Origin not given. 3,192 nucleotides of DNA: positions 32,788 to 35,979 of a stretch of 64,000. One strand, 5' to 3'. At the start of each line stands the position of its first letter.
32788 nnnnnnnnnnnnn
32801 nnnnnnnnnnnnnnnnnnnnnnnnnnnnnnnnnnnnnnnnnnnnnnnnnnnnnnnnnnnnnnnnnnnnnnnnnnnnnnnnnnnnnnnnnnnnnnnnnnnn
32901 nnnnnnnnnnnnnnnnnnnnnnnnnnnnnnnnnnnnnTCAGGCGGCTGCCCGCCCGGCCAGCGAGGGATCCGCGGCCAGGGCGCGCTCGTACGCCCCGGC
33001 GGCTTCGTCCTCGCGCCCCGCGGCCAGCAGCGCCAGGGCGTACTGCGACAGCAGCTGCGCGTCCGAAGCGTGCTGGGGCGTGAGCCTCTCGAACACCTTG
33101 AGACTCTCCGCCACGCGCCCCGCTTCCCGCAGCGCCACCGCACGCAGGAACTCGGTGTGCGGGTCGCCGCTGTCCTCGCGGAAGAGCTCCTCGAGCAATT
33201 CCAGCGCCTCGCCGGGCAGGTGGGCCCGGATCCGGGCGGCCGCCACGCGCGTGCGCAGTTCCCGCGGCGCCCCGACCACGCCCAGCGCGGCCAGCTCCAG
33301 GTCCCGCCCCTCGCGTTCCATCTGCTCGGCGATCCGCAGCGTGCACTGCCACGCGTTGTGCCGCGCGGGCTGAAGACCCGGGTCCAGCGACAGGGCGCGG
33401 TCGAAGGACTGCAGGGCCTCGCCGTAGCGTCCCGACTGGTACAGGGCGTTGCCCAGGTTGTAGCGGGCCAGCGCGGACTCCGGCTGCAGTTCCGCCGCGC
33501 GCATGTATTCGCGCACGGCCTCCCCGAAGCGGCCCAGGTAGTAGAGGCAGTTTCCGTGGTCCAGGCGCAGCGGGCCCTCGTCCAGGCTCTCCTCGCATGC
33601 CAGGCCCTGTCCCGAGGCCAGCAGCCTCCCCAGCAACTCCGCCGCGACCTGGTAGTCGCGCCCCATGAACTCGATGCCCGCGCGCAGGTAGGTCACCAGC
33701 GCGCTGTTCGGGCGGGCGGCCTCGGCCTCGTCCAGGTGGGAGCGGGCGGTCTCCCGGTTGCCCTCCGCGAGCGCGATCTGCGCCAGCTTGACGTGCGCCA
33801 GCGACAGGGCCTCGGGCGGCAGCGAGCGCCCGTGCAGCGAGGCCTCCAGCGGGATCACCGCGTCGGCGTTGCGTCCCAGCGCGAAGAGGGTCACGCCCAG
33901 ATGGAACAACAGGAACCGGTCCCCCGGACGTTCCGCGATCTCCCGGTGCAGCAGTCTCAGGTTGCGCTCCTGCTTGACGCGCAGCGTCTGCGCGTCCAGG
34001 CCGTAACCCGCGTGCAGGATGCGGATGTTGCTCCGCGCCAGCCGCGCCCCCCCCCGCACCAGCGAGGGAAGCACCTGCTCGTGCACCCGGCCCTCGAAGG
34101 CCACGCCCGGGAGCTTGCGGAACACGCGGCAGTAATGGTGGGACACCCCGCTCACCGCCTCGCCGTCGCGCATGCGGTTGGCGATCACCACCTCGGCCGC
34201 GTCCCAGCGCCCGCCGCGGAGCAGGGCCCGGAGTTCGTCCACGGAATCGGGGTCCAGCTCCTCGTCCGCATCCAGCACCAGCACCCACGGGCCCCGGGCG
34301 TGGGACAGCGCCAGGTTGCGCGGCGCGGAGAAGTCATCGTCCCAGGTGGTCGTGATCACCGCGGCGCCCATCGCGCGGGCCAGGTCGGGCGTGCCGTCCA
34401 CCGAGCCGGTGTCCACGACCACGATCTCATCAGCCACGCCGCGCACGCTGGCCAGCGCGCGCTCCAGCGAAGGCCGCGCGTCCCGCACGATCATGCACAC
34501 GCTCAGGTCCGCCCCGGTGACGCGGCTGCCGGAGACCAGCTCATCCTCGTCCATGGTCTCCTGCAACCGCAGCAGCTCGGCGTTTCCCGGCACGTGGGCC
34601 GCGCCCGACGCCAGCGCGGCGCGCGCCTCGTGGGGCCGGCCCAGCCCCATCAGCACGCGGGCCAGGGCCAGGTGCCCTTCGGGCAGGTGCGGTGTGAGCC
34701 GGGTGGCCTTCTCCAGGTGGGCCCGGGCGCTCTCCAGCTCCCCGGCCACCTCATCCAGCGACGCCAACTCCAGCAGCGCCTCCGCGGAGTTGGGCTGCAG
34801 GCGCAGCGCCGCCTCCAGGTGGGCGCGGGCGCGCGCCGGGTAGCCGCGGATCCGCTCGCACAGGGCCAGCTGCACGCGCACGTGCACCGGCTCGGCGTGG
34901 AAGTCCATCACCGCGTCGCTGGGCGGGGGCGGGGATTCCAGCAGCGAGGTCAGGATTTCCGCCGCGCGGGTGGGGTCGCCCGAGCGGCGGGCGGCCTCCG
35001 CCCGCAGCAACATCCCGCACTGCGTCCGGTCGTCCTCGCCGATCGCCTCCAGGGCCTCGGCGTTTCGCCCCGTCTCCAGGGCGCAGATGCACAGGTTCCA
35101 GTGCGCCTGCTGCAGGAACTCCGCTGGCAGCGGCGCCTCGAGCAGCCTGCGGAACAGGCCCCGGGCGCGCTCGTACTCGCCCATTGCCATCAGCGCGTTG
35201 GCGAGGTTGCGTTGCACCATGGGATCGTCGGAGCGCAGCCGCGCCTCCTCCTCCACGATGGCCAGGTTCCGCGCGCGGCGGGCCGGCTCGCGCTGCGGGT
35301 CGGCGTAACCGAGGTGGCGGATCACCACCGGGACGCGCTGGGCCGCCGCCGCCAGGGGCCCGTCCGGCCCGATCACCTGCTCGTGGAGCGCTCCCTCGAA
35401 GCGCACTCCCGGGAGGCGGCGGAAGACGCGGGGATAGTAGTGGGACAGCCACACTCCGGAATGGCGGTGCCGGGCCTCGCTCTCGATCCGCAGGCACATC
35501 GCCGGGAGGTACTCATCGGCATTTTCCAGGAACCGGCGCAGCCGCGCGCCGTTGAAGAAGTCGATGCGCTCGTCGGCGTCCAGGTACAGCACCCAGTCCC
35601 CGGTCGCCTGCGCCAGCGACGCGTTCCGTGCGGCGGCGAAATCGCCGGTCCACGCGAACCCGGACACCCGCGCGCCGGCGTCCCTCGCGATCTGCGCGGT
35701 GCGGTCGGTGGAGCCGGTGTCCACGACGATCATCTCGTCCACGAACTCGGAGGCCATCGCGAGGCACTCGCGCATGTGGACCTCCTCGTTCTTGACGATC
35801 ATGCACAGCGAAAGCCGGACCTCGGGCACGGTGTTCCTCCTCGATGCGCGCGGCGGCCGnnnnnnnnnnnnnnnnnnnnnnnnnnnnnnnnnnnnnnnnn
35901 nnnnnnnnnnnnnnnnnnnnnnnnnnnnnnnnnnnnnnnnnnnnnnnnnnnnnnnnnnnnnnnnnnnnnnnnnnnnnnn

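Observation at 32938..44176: Sigma54-promoted island of six glycosyltransferase and sugar-modification genes between csrA and fliC: candidate flagellin glycosylation system with unusual multi-domain GT-TPR proteins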

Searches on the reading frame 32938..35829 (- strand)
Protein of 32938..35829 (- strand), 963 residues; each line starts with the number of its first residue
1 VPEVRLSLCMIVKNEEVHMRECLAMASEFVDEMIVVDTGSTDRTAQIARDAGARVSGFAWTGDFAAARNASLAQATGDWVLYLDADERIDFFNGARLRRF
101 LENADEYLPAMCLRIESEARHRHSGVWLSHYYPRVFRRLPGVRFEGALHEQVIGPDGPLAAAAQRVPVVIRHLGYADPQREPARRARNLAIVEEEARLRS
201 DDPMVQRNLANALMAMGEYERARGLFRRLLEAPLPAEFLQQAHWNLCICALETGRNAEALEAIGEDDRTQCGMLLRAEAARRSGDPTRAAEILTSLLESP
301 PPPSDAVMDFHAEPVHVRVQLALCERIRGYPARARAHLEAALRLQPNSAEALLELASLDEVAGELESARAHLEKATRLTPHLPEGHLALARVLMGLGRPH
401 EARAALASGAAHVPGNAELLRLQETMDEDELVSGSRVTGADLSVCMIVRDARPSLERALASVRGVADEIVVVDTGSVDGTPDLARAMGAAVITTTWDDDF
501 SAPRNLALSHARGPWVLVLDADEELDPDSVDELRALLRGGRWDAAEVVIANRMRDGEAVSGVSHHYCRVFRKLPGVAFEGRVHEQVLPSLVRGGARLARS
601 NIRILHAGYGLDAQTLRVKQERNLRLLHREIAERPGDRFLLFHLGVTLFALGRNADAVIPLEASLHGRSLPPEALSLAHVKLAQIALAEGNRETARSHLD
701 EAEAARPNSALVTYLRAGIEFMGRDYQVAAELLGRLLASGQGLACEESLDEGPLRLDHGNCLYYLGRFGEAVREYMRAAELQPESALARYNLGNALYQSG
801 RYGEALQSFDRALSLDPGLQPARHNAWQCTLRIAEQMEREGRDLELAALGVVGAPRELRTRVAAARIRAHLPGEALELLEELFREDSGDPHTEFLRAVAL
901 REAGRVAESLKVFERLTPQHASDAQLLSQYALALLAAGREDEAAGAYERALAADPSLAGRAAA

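Call 6: search_protein_families(library=pfam, proteins=[window:32938-35829:-], max_evalue=0.01)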
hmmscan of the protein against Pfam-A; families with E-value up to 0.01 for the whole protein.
window:32938-35829:- (963 aa): 27 families (the best 25 are shown)
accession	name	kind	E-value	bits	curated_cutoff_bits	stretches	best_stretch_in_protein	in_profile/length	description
PF07719.23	TPR_2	-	3e-40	133.4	27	4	786-818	1-33/34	Tetratricopeptide repeat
PF13432.12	TPR_16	-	5.2e-39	132.7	32.7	6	756-818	1-63/65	Tetratricopeptide repeat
PF00535.33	Glycos_transf_2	-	1.1e-37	129.9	23.3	2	443-565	1-128/168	Glycosyl transferase family 2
PF13428.12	TPR_14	-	9.4e-34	112.8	23.5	5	317-358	3-44/44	Tetratricopeptide repeat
PF14559.12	TPR_19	-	1.8e-31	108.7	25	4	362-423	4-65/68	Tetratricopeptide repeat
PF13414.12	TPR_11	-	1.5e-23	82.7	26.8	3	759-800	1-42/42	TPR repeat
PF13181.12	TPR_8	-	2.7e-23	80.5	25.7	1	788-817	3-32/34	Tetratricopeptide repeat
PF00515.34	TPR_1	-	6.2e-21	73.7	27.8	1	786-817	1-32/34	Tetratricopeptide repeat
PF13424.12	TPR_12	-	1.7e-18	67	30.1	2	757-815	8-74/77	Tetratricopeptide repeat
PF13704.12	Glyco_tranf_2_4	-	4e-16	59.7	27.5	2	13-100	1-97/98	Glycosyl transferase family 2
PF13174.12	TPR_6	-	2.6e-15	56.4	26.3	0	208-231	5-28/33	Tetratricopeptide repeat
PF13431.12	TPR_17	-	5.2e-15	54.8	24.4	1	775-807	2-34/34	Tetratricopeptide repeat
PF12895.13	ANAPC3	-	1.7e-13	51.1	27.2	0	759-811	30-81/82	Anaphase-promoting complex, cyclosome, subunit 3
PF07721.20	TPR_4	-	1.9e-13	50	27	0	384-407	2-25/26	Tetratricopeptide repeat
PF13176.12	TPR_7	-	2e-12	46.6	27.9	2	790-818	3-33/36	Tetratricopeptide repeat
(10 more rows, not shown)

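Call 13: find_encoding_contigs(protein=window:32938-35829:-, flank=10000, max_places=6)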
Protein window:32938-35829:- (963 aa): no gene with exactly this product is on record in the collection.

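Call 16: find_homologous_proteins(query=window:32941-35829:-, max_evalue=1e-10)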
Query seq(963 aa) (963 aa): 3113 proteins with E <= 1e-10 among 8000 candidates; the best 120 are listed.
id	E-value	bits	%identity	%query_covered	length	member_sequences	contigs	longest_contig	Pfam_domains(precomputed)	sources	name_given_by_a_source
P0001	0.0e+0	2110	100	100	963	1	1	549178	PF13431.13,PF23914.2,PF25062.2,PF13414.13,PF13176.13,PF13428.13,PF00535.33,PF07721.21,PF14559.13,PF24575.2,PF00515.35,PF12895.14,PF13424.13,PF21033.5,PF13432.13,PF13429.13,PF13181.13,PF07719.24,PF13174.13,PF20308.5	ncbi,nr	ncbi:MAG: tetratricopeptide repeat protein [Candidatus Eisenbacteria bacterium]|nr:tetratricopeptide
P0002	0.0e+0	1381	68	100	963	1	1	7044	PF13431.13,PF23914.2,PF13414.13,PF25058.2,PF13428.13,PF00535.33,PF07721.21,PF14559.13,PF24575.2,PF00515.35,PF12895.14,PF13424.13,PF21033.5,PF13432.13,PF13181.13,PF14561.13,PF07719.24,PF13174.13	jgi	jgi:glycosyltransferase involved in cell wall biosynthesis/predicted Zn-dependent protease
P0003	0.0e+0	1071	56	100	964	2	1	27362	PF13431.13,PF10111.15,PF13414.13,PF13176.13,PF13428.13,PF12688.14,PF00535.33,PF13374.13,PF14559.13,PF00515.35,PF12895.14,PF13424.13,PF13432.13,PF13429.13,PF13181.13,PF07719.24,PF13174.13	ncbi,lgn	-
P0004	5.8e-158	546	32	78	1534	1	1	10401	PF03704.24,PF13414.13,PF00535.33,PF13374.13,PF07721.21,PF24575.2,PF13632.13,PF00515.35,PF13424.13,PF13429.13,PF07719.24,PF13174.13,PF25063.1,PF13431.13,PF23914.2,PF10111.15,PF13176.13,PF13428.13,PF04733.21,PF25064.2,PF14559.13,PF13641.13,PF13371.13,PF17874.8,PF12895.14,PF21033.5,PF13432.13,PF13181.1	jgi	jgi:glycosyltransferase involved in cell wall biosynthesis/predicted negative regulator of RcsB-depe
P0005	1.4e-157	545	30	86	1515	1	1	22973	PF13414.13,PF23558.2,PF01535.27,PF12569.15,PF00535.33,PF13374.13,PF07721.21,PF24575.2,PF00515.35,PF13424.13,PF14561.13,PF07719.24,PF13174.13,PF25063.1,PF14853.13,PF13431.13,PF23914.2,PF10111.15,PF13176.13,PF13428.13,PF04733.21,PF25064.2,PF14559.13,PF13641.13,PF13371.13,PF12895.14,PF21033.5,PF13432.1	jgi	jgi:glycosyltransferase involved in cell wall biosynthesis/predicted TPR repeat methyltransferase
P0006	6.2e-154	533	39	85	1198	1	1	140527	PF13414.13,PF13439.13,PF00535.33,PF07721.21,PF00515.35,PF13424.13,PF14561.13,PF07719.24,PF13174.13,PF13431.13,PF23914.2,PF10111.15,PF25058.2,PF13176.13,PF13428.13,PF13692.13,PF14559.13,PF13641.13,PF00534.27,PF13371.13,PF12895.14,PF21033.5,PF13432.13,PF13181.13,PF20706.4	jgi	-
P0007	6.2e-154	533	36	85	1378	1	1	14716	PF13431.13,PF25062.2,PF10111.15,PF13414.13,PF13176.13,PF13428.13,PF00535.33,PF13374.13,PF07721.21,PF14559.13,PF24575.2,PF00515.35,PF12895.14,PF13424.13,PF13432.13,PF13429.13,PF13181.13,PF14561.13,PF07719.24,PF13174.13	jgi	jgi:glycosyltransferase involved in cell wall biosynthesis/predicted Zn-dependent protease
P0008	1.2e-153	532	34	77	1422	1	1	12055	PF13431.13,PF23914.2,PF25062.2,PF10111.15,PF13414.13,PF25058.2,PF13176.13,PF13428.13,PF12688.14,PF00535.33,PF13374.13,PF14559.13,PF24575.2,PF13371.13,PF00515.35,PF13424.13,PF13432.13,PF13181.13,PF07719.24,PF13174.13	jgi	jgi:glycosyltransferase involved in cell wall biosynthesis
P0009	2.5e-151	524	28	76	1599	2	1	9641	PF25060.1,PF13414.13,PF12569.15,PF00535.33,PF13374.13,PF07721.21,PF24575.2,PF00515.35,PF13424.13,PF13429.13,PF14561.13,PF07719.24,PF13174.13,PF20308.5,PF25063.1,PF13431.13,PF23914.2,PF25062.2,PF10111.15,PF13176.13,PF13428.13,PF04733.21,PF25064.2,PF14559.13,PF13371.13,PF17874.8,PF12895.14,PF21033.5,P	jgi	-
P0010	2.3e-147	511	34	83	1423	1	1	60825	PF13414.13,PF09613.17,PF12688.14,PF00535.33,PF13374.13,PF07721.21,PF24575.2,PF00515.35,PF13424.13,PF13429.13,PF07719.24,PF13174.13,PF25063.1,PF13431.13,PF23914.2,PF25062.2,PF10111.15,PF25058.2,PF13176.13,PF13428.13,PF14559.13,PF13371.13,PF12895.14,PF13432.13,PF13181.13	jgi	jgi:glycosyltransferase involved in cell wall biosynthesis/Tfp pilus assembly protein PilF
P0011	9.3e-147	509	36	68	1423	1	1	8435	PF13414.13,PF12688.14,PF00535.33,PF13374.13,PF07721.21,PF24575.2,PF00515.35,PF13424.13,PF13429.13,PF07719.24,PF13174.13,PF25063.1,PF13431.13,PF23914.2,PF25062.2,PF10111.15,PF25058.2,PF13176.13,PF13428.13,PF14559.13,PF13371.13,PF12895.14,PF13432.13,PF13181.13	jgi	jgi:glycosyltransferase involved in cell wall biosynthesis/Tfp pilus assembly protein PilF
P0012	5.7e-146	506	31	74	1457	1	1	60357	PF13414.13,PF00535.33,PF13374.13,PF07721.21,PF24575.2,PF00515.35,PF13424.13,PF14561.13,PF07719.24,PF13174.13,PF25063.1,PF13431.13,PF23914.2,PF10111.15,PF13176.13,PF13428.13,PF04733.21,PF25064.2,PF14559.13,PF13641.13,PF13371.13,PF12895.14,PF21033.5,PF13432.13,PF13181.13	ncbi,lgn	ncbi:MAG: hypothetical protein Kow0099_25180 [Candidatus Abyssubacteria bacterium]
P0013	1.4e-145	505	33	83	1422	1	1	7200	PF25063.1,PF13431.13,PF23914.2,PF25062.2,PF10111.15,PF13414.13,PF25058.2,PF13176.13,PF13428.13,PF12688.14,PF00535.33,PF13374.13,PF14559.13,PF24575.2,PF13371.13,PF00515.35,PF12895.14,PF13424.13,PF13432.13,PF13181.13,PF07719.24,PF13174.13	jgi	jgi:glycosyltransferase involved in cell wall biosynthesis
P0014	4.5e-145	503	42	40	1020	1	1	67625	PF13431.13,PF23914.2,PF10111.15,PF13414.13,PF13176.13,PF13428.13,PF00535.33,PF07721.21,PF14559.13,PF24575.2,PF00515.35,PF12895.14,PF13424.13,PF13432.13,PF13181.13,PF07719.24,PF13174.13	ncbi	-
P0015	7.0e-145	503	42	42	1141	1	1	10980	PF13431.13,PF23914.2,PF13414.13,PF13176.13,PF13428.13,PF00535.33,PF14559.13,PF24575.2,PF13371.13,PF00515.35,PF12895.14,PF13424.13,PF13432.13,PF13181.13,PF07719.24,PF13174.13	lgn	-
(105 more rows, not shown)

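Call 18: find_encoding_contigs(protein=P0002, flank=10000, max_places=3)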
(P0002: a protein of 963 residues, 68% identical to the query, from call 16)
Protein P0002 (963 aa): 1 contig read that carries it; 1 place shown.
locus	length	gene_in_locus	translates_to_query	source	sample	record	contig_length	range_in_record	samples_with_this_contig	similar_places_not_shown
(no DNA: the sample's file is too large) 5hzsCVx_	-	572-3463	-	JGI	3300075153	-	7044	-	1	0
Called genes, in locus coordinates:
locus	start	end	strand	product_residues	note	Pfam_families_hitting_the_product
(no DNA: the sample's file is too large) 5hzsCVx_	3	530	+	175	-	?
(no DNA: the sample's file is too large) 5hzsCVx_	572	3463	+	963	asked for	PF00535:Glycos_transf_2, PF14559:TPR_19, PF00535:Glycos_transf_2, PF13424:TPR_12, PF13414:TPR_11, PF13432:TPR_16, PF00515:TPR_1, PF07719:TPR_2, +13 more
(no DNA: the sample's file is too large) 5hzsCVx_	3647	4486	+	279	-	PF00669:Flagellin_N, PF00700:Flagellin_C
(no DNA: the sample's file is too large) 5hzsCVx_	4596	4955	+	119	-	PF02561:FliS (weak)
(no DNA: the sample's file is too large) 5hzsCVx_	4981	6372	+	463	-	PF02465:FliD_N, PF07195:FliD_C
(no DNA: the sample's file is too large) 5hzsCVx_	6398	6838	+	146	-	PF03646:FlaG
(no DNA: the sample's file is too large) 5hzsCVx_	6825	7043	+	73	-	?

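Call 19: find_encoding_contigs(protein=P0003, flank=10000, max_places=3)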
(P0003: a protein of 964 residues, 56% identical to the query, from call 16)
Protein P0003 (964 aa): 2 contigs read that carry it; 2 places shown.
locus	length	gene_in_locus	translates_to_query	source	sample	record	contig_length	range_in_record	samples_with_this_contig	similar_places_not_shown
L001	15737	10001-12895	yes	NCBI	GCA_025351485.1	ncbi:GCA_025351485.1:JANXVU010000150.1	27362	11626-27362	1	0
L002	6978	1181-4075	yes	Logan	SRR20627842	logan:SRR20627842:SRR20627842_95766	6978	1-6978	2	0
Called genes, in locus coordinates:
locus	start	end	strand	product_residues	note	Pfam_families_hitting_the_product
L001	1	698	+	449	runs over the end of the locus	PF00460:Flg_bb_rod, PF22638:FlgK_D1, PF06429:Flg_bbr_C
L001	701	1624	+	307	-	PF00669:Flagellin_N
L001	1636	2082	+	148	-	PF02623:FliW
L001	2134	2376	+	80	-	PF02599:CsrA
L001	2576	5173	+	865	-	PF00535:Glycos_transf_2, PF10111:Glyco_tranf_2_2 (weak), PF13641:Glyco_tranf_2_3, PF13439:Glyco_transf_4 (weak), PF13579:Glyco_trans_4_4, PF13692:Glyco_trans_1_4, PF13524:Glyco_trans_1_2 (weak)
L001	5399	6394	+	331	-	PF01041:DegT_DnrJ_EryC1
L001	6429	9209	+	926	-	PF14559:TPR_19 (faint), PF00535:Glycos_transf_2, PF10111:Glyco_tranf_2_2 (faint), PF13641:Glyco_tranf_2_3, PF07719:TPR_2 (faint), PF13428:TPR_14 (faint), PF13432:TPR_16 (faint)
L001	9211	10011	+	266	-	PF00535:Glycos_transf_2, PF13506:Glyco_transf_21 (faint), PF13641:Glyco_tranf_2_3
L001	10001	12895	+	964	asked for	PF00535:Glycos_transf_2, PF13432:TPR_16 (weak), PF00535:Glycos_transf_2, PF13432:TPR_16 (weak), PF00515:TPR_1 (weak), PF07719:TPR_2 (weak), PF13414:TPR_11, PF13432:TPR_16, +12 more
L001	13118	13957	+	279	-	PF00669:Flagellin_N, PF00700:Flagellin_C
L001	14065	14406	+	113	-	PF02561:FliS (faint)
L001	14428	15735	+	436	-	?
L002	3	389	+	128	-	?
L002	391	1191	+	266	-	PF00535:Glycos_transf_2, PF13506:Glyco_transf_21 (faint), PF13641:Glyco_tranf_2_3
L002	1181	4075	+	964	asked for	PF00535:Glycos_transf_2, PF13432:TPR_16 (weak), PF00535:Glycos_transf_2, PF13432:TPR_16 (weak), PF00515:TPR_1 (weak), PF07719:TPR_2 (weak), PF13414:TPR_11, PF13432:TPR_16, +12 more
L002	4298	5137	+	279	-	PF00669:Flagellin_N, PF00700:Flagellin_C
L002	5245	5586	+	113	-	PF02561:FliS (faint)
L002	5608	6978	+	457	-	?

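Call 23: search_protein_families(library=ncbifam, proteins=[window:32938-35829:-], max_evalue=0.001)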
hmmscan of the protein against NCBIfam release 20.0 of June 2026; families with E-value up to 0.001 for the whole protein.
window:32938-35829:- (963 aa): 30 families (the best 25 are shown)
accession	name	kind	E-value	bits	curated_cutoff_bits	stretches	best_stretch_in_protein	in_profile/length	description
TIGR04195.1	S_glycosyl_SunS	equivalog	7.2e-34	117.3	350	2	423-723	39-341/421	SunS family peptide S-glycosyltransferase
TIGR02917.1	PEP_TPR_lipo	equivalog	1.7e-27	95.7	312.2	3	191-419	351-569/899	XrtA/PEP-CTERM system TPR-repeat protein PrsT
NF040959.1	MamA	equivalog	1.1e-22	80.5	200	2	766-817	119-170/204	magnetosome protein MamA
TIGR04283.1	glyco_like_mftF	equivalog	2.3e-19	69.9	182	2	9-121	4-117/221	TIGR04283 family arsenosugar biosynthesis glycosyltransferase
TIGR02521.1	type_IV_pilW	equivalog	1.1e-17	64.4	154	2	315-380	31-96/234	type IV pilus biogenesis/stability protein PilW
NF052415.1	T3SS_chap_SctY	equivalog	1.5e-17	64.1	70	2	863-952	13-105/106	type III secretion apparatus assembly chaperone SctY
NF033920.0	C39_PA2778_fam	equivalog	3.1e-17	62.8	150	0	330-411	171-252/255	PA2778 family cysteine peptidase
TIGR02552.1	LcrH_SycD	equivalog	3.7e-17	62.3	104.8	1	759-817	59-117/136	SycD/LcrH family type III secretion system chaperone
TIGR04182.1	glyco_TIGR04182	equivalog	1.6e-15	57.3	325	2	467-559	28-116/293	S-layer glycoprotein N-glycosyltransferase AglJ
NF010496.0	PRK13915.1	equivalog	2.3e-13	49.9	262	2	21-86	54-126/307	glucosyl-3-phosphoglycerate synthase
NF047371.1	FlcA_CTERM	equivalog_domain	6.5e-13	48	300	1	754-817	440-504/646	periplasmic flagellar collar protein FlcA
NF033762.1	social_mot_Tgl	equivalog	3.6e-12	46.1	225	1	766-813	80-127/252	social motility TPR repeat lipoprotein Tgl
NF007482.0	PRK10073.1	equivalog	1.2e-11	44.3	423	1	5-90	7-99/334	glycosyltransferase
NF041391.1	DPhHxTase_Halo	equivalog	2.5e-11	43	375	2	465-574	23-127/213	dolichyl-phosphate hexose transferase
NF047507.1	TPR_BatC_Lepto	exception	7.8e-11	41.9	175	1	754-825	60-135/214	TPR repeat-containing protein BatC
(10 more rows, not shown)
